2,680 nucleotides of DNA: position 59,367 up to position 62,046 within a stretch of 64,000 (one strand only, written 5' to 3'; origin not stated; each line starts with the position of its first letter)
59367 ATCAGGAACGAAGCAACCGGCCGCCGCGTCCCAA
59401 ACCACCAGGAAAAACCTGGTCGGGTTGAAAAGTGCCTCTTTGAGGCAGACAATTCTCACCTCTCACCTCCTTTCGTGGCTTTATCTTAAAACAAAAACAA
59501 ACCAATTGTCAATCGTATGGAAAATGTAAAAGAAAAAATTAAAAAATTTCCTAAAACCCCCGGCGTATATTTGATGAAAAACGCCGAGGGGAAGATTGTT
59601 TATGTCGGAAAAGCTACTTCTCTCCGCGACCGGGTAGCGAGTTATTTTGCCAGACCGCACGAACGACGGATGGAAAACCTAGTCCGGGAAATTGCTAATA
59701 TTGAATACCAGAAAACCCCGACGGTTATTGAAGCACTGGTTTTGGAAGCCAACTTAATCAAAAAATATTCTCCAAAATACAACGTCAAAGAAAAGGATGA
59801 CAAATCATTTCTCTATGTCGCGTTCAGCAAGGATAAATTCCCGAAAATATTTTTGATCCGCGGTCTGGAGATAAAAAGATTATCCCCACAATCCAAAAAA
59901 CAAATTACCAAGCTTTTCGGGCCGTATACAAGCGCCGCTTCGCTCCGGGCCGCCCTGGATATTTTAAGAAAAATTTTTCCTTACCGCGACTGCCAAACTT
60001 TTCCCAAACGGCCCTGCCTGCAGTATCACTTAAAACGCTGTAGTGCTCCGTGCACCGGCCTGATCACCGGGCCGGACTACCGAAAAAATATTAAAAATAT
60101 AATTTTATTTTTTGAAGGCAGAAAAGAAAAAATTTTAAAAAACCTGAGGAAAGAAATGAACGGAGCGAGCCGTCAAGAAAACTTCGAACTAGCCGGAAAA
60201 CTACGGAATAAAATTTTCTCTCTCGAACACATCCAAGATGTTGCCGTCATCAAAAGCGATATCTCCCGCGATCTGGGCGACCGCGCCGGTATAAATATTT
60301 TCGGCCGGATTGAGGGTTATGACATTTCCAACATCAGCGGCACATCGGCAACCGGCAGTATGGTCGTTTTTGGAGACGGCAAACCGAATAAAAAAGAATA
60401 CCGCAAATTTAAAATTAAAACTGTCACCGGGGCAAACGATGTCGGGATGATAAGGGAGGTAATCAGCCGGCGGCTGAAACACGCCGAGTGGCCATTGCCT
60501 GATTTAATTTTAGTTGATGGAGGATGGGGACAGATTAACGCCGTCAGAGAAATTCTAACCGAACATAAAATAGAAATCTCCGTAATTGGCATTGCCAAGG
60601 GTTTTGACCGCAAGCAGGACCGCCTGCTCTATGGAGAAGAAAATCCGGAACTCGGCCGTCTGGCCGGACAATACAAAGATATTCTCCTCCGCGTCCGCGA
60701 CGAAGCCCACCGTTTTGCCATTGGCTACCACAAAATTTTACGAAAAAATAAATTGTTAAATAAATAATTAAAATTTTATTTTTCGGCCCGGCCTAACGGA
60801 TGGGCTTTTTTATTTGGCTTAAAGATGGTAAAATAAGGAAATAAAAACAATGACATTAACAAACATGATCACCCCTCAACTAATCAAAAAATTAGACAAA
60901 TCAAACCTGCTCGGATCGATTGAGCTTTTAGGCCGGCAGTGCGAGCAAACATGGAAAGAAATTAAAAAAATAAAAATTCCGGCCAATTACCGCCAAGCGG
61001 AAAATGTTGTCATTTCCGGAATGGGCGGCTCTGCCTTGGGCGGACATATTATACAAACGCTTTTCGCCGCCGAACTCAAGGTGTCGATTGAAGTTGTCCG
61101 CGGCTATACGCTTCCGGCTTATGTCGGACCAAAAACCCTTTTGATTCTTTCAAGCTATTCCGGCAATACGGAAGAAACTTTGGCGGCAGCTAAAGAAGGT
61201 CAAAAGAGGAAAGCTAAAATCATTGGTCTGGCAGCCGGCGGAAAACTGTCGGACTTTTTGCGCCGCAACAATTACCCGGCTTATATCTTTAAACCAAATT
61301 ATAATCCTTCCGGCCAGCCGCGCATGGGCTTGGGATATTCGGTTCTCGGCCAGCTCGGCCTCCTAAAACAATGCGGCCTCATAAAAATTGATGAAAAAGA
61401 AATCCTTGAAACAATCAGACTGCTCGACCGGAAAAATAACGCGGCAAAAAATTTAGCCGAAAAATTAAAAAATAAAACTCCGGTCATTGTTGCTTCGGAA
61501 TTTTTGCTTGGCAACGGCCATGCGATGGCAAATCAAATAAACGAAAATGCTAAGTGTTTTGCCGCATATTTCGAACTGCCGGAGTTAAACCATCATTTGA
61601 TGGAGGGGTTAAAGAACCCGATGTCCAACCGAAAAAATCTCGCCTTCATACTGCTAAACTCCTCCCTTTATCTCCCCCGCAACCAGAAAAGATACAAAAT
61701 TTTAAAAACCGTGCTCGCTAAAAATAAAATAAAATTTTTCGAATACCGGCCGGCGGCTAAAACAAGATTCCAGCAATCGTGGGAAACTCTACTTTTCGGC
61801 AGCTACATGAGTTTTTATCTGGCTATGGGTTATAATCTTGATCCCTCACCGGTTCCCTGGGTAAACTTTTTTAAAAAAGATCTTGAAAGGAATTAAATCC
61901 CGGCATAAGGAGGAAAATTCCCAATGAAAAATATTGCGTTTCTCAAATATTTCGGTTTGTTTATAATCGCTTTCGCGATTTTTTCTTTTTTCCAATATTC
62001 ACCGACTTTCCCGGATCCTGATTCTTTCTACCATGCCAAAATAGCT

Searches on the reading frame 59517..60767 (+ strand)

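Call 23: search_protein_families(library=pfam, proteins=[window:59517-60767:+], max_evalue=0.001)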
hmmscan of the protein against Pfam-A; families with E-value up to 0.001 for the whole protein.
window:59517-60767:+ (416 aa): 4 families
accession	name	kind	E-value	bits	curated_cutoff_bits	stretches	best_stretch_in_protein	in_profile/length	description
PF08459.17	UvrC_RNaseH_dom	-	8.7e-45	152.9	22.3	1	263-402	11-159/159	UvrC RNAse H endonuclease domain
PF01541.30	GIY-YIG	-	2.6e-10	40.9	22.6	1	16-89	3-78/78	GIY-YIG catalytic domain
PF02151.25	UVR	-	1.7e-09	37.6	21.5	1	204-238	1-35/36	UvrB/uvrC motif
PF24348.1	DUF7508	-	0.00045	20.8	26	0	6-49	13-55/79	Domain of unknown function (DUF7508)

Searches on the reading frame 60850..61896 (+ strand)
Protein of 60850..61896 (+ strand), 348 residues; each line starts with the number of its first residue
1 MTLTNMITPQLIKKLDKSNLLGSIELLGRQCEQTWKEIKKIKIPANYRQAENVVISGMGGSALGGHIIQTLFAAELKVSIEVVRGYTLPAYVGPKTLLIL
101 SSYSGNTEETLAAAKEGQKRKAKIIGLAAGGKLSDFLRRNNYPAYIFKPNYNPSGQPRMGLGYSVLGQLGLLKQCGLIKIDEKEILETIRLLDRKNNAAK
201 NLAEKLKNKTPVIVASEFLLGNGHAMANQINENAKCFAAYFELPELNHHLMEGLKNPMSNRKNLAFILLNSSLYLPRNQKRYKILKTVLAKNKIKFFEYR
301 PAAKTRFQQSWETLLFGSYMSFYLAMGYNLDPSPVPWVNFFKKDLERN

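Call 23: search_protein_families(library=pfam, proteins=[window:60850-61896:+], max_evalue=0.001)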
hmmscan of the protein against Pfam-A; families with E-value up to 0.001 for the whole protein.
window:60850-61896:+ (348 aa): 2 families
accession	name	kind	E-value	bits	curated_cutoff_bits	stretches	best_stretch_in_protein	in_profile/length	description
PF10432.14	bact-PGI_C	-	4.1e-34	118.1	24.5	1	196-345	2-151/151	Bacterial phospho-glucose isomerase C-terminal SIS domain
PF01380.27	SIS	-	2.9e-07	30.8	25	1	48-128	3-87/131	SIS domain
